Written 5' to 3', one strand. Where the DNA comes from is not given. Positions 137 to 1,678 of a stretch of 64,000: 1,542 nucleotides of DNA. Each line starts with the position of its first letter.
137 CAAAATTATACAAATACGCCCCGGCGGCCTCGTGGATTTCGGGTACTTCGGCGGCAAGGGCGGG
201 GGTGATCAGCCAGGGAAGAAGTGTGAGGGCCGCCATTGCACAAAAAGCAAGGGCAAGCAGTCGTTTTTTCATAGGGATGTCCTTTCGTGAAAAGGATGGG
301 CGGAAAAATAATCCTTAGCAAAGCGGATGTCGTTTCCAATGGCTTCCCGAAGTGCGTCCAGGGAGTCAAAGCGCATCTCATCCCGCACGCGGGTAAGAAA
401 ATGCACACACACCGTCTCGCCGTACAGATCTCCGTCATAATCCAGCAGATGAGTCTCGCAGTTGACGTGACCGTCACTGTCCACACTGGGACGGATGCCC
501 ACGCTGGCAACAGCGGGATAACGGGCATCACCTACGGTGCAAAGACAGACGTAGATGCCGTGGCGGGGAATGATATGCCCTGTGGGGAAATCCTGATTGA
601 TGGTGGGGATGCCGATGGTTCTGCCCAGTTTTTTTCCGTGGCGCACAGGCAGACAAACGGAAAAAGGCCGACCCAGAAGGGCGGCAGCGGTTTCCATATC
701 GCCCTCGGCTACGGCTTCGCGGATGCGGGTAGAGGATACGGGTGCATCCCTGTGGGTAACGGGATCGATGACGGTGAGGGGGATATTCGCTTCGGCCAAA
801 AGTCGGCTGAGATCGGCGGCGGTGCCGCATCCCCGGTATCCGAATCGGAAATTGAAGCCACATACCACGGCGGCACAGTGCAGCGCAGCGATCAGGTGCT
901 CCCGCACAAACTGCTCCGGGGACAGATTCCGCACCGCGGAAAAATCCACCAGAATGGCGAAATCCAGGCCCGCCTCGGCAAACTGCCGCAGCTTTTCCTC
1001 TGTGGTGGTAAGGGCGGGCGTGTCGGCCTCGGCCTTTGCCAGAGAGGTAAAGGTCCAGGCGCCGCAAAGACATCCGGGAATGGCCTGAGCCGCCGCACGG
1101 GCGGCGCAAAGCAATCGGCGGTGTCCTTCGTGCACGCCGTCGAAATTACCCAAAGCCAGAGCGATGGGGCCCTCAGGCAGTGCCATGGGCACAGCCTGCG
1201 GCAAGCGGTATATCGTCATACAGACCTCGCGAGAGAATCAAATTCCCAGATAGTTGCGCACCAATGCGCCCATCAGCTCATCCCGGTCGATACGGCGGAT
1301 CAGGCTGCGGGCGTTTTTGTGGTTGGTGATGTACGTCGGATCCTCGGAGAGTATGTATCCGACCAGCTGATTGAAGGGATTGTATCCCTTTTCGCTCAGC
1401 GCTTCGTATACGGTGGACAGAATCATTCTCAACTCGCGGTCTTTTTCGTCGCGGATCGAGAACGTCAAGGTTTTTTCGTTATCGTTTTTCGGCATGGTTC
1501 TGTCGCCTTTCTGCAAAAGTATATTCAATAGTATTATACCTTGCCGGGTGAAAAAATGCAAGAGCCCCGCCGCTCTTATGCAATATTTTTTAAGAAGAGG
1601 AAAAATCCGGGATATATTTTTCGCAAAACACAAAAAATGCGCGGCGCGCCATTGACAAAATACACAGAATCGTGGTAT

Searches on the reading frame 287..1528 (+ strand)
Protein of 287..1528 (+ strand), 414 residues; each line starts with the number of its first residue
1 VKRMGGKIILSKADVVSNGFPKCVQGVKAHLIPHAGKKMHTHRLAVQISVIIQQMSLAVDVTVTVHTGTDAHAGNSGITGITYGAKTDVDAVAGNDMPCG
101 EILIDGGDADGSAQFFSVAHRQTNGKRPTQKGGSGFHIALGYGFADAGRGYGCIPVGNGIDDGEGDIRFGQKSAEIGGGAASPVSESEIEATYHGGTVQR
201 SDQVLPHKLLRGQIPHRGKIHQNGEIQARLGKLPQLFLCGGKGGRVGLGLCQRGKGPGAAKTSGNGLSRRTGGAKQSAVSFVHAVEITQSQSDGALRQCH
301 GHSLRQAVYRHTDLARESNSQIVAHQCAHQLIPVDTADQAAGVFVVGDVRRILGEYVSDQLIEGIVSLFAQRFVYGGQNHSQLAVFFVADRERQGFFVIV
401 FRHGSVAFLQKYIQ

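Call 86: search_protein_families(library=pfam, alignment_id=A8, max_evalue=0.00001)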
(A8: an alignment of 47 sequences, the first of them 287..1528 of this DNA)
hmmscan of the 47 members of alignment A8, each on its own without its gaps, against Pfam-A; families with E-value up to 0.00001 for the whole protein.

A. member 1, window:287-1528:+ (414 aa): 0 families

B. families by the number of members that match (of 47 scanned): 71 families (the first 25 are shown)
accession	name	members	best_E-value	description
PF00730.31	HhH-GPD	2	1.2e-21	HhH-GPD superfamily base excision DNA repair protein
PF04055.27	Radical_SAM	2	9.3e-21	Radical SAM superfamily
PF00633.29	HHH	2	2e-09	Helix-hairpin-helix motif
PF01425.27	Amidase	1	1.1e-134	Amidase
PF02934.20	GatB_N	1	1.8e-121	GatB/GatE catalytic domain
PF03976.20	PPK2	1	3.4e-83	Polyphosphate kinase 2 (PPK2)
PF00155.27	Aminotran_1_2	1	3.4e-73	Aminotransferase class I and II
PF19864.5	Radical_SAM_N2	1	4.8e-63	Radical SAM proteins, N-terminal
PF13189.12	Cytidylate_kin2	1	2.2e-59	Cytidylate kinase-like family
PF00742.24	Homoserine_dh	1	2.4e-58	Homoserine dehydrogenase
PF12002.13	MgsA_C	1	9.9e-52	MgsA AAA+ ATPase C terminal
PF07454.18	SpoIIP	1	3.7e-49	Stage II sporulation protein P (SpoIIP)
PF00496.27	SBP_bac_5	1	3.2e-48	Bacterial extracellular solute-binding proteins, family 5 Middle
PF01048.26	PNP_UDP_1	1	3.1e-47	Phosphorylase superfamily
PF01261.30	AP_endonuc_2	1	4.3e-47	Xylose isomerase-like TIM barrel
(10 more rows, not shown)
